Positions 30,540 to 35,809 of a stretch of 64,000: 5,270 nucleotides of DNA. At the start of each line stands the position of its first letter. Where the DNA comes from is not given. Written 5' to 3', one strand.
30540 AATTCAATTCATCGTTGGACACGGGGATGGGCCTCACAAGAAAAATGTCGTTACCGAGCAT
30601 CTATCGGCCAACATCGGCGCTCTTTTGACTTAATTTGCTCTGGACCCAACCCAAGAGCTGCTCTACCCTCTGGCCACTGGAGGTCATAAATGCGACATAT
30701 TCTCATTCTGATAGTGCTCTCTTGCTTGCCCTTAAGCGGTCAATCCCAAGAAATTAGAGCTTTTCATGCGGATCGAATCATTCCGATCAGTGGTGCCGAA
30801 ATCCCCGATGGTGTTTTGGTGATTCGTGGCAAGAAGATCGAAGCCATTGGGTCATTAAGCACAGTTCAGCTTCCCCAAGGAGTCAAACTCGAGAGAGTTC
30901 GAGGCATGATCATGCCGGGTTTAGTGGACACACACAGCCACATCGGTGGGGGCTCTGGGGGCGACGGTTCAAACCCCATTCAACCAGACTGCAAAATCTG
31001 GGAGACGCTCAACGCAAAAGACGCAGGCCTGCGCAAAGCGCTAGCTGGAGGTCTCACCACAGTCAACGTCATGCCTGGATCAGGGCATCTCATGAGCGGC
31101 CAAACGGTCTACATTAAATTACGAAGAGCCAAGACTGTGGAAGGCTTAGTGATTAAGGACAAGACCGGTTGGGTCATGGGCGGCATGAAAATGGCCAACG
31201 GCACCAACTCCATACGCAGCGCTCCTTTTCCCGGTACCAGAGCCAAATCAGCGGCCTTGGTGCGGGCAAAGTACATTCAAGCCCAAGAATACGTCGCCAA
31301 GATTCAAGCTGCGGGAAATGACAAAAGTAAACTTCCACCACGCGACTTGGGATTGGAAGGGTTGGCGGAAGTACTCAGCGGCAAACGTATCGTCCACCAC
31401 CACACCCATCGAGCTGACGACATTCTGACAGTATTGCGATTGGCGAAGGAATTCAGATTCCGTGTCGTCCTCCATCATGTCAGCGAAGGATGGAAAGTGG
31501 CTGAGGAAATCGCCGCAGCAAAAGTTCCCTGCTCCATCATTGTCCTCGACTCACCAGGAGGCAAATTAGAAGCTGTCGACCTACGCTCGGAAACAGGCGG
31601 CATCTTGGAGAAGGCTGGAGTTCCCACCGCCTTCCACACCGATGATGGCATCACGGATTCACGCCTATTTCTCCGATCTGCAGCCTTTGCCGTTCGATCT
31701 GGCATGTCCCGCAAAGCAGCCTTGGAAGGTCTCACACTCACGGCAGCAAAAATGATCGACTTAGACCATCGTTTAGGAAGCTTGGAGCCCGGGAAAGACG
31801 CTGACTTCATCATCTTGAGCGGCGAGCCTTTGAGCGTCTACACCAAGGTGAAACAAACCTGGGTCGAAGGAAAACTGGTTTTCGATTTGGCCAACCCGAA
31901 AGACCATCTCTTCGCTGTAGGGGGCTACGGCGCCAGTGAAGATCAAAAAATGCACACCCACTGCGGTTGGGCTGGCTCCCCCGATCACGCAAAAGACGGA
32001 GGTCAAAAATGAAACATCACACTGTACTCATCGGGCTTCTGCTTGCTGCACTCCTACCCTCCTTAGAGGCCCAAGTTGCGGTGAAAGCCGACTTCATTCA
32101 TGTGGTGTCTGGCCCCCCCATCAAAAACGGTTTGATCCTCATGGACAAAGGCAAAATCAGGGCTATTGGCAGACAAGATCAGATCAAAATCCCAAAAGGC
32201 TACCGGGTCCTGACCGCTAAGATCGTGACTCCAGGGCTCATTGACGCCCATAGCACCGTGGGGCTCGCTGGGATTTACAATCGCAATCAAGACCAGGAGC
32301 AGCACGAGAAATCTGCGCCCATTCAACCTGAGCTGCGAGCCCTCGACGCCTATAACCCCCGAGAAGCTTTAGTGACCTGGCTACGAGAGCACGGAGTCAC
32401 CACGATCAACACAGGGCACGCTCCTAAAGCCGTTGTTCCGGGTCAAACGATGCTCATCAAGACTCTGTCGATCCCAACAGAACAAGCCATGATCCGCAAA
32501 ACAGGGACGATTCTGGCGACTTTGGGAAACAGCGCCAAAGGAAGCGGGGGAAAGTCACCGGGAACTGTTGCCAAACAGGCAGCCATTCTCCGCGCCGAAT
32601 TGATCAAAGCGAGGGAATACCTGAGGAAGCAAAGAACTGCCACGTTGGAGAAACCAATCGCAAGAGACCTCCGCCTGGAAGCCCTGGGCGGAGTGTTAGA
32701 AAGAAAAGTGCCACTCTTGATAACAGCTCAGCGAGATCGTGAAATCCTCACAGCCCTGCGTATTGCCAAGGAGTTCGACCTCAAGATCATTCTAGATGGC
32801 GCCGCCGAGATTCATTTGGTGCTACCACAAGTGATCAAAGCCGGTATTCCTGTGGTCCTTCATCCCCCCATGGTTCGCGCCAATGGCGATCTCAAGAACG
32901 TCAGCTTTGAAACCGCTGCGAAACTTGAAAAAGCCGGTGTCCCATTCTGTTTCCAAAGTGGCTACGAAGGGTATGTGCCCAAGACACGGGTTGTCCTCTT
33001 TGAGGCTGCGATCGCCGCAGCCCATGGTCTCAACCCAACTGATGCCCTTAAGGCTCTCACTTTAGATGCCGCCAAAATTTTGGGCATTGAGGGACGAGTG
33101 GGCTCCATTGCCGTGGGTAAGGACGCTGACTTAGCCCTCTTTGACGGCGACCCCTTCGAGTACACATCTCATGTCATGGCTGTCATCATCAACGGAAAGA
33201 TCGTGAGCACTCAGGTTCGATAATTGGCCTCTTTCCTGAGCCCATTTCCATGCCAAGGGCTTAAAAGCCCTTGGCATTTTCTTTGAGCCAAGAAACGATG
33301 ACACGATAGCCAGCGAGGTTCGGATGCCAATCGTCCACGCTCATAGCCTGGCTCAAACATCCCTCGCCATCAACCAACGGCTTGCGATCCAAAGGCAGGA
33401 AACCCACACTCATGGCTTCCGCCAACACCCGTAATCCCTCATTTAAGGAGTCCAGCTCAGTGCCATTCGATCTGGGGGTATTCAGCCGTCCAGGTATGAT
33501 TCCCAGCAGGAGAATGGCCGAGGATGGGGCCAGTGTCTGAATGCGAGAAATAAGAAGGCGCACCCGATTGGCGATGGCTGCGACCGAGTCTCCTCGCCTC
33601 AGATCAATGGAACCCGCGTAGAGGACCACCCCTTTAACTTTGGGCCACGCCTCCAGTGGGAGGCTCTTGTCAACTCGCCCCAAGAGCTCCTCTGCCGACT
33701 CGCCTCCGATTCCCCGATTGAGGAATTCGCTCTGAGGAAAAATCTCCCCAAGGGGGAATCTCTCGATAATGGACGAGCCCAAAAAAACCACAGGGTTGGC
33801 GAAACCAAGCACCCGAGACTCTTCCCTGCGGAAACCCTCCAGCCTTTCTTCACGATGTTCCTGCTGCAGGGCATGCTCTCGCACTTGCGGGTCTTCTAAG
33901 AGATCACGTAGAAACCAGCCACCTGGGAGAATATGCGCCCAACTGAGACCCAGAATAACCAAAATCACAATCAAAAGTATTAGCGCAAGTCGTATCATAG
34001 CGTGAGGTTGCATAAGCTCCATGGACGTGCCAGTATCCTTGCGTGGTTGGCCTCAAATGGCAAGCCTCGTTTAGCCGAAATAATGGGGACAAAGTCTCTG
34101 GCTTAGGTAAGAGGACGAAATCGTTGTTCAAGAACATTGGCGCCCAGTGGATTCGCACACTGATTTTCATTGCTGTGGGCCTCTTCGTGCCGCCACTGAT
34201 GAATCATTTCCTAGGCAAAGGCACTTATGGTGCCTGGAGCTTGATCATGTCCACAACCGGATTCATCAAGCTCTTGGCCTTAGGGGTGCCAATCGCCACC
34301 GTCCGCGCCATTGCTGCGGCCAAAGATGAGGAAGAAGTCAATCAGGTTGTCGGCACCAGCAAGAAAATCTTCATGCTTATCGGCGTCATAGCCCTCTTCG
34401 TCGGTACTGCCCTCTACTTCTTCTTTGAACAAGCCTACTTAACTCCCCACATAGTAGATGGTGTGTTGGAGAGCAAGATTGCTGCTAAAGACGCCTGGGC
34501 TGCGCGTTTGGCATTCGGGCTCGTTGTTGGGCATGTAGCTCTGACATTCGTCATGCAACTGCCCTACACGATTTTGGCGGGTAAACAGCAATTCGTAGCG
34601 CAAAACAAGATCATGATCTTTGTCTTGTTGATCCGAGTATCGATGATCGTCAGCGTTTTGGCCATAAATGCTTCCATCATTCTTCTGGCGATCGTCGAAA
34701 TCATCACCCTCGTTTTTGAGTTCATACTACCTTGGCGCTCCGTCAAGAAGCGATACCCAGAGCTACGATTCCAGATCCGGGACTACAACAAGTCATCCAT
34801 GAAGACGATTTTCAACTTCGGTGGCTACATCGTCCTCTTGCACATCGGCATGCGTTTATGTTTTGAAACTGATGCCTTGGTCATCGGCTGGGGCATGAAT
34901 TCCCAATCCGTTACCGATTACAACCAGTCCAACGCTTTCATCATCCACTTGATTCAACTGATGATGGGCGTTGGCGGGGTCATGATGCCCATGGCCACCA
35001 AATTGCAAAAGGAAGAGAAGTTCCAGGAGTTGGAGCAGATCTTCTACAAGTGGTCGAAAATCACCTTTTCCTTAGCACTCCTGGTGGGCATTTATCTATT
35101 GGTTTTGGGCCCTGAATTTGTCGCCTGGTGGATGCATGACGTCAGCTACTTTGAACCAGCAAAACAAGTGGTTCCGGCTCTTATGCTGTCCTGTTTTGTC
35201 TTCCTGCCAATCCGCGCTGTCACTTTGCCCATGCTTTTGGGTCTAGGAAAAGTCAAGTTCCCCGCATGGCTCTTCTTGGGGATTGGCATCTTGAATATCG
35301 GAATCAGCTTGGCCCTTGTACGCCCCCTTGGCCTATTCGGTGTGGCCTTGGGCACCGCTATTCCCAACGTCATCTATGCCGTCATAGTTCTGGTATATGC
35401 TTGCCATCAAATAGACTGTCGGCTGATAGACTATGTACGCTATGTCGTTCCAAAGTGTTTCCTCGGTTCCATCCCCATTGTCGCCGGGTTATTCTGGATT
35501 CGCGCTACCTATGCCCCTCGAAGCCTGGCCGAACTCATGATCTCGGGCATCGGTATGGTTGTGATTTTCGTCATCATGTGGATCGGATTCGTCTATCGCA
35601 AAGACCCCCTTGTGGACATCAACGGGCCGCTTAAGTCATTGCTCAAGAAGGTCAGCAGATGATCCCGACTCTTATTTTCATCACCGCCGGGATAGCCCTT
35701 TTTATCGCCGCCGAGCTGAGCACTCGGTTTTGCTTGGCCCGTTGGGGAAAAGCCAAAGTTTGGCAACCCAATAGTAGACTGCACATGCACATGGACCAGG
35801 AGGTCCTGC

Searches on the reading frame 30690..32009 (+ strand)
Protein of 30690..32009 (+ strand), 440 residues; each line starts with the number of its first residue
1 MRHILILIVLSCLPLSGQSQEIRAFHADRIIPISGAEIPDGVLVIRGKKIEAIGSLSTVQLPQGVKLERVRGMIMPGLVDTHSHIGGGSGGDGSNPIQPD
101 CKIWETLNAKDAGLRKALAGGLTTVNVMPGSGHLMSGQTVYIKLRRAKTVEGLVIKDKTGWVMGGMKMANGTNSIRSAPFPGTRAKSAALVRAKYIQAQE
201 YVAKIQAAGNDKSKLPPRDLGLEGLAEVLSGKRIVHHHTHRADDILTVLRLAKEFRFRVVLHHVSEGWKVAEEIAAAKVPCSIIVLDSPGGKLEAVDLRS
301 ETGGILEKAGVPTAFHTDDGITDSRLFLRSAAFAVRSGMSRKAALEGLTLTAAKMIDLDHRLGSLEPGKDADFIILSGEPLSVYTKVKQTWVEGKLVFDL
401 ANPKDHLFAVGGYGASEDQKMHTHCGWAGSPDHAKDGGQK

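Call 20: search_protein_families(library=pfam, proteins=[window:30690-32009:+], max_evalue=0.0001)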
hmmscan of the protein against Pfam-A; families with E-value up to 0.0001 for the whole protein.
window:30690-32009:+ (440 aa): 2 families
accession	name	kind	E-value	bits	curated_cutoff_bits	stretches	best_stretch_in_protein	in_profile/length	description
PF01979.26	Amidohydro_1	-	1.7e-18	67.4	25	1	306-397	239-345/345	Amidohydrolase family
PF07969.17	Amidohydro_3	-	5.9e-16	59.4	29.7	1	306-398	362-472/472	Amidohydrolase family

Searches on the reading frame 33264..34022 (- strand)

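Call 20: search_protein_families(library=pfam, proteins=[window:33264-34022:-], max_evalue=0.0001)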
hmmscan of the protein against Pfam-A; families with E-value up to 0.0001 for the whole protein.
window:33264-34022:- (253 aa): 1 family
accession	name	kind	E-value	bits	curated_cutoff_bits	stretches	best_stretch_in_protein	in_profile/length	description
PF13472.12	Lipase_GDSL_2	-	2.8e-16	60.9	32.9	1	92-241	28-178/178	GDSL-like Lipase/Acylhydrolase family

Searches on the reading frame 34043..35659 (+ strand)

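Call 20: search_protein_families(library=pfam, proteins=[window:34043-35659:+], max_evalue=0.0001)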
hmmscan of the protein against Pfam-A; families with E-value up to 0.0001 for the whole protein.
window:34043-35659:+ (539 aa): 1 family
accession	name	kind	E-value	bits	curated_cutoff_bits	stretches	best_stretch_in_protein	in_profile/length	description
PF13440.11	Polysacc_synt_3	-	1.2e-07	31.7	23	1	166-361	93-281/293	Polysaccharide biosynthesis protein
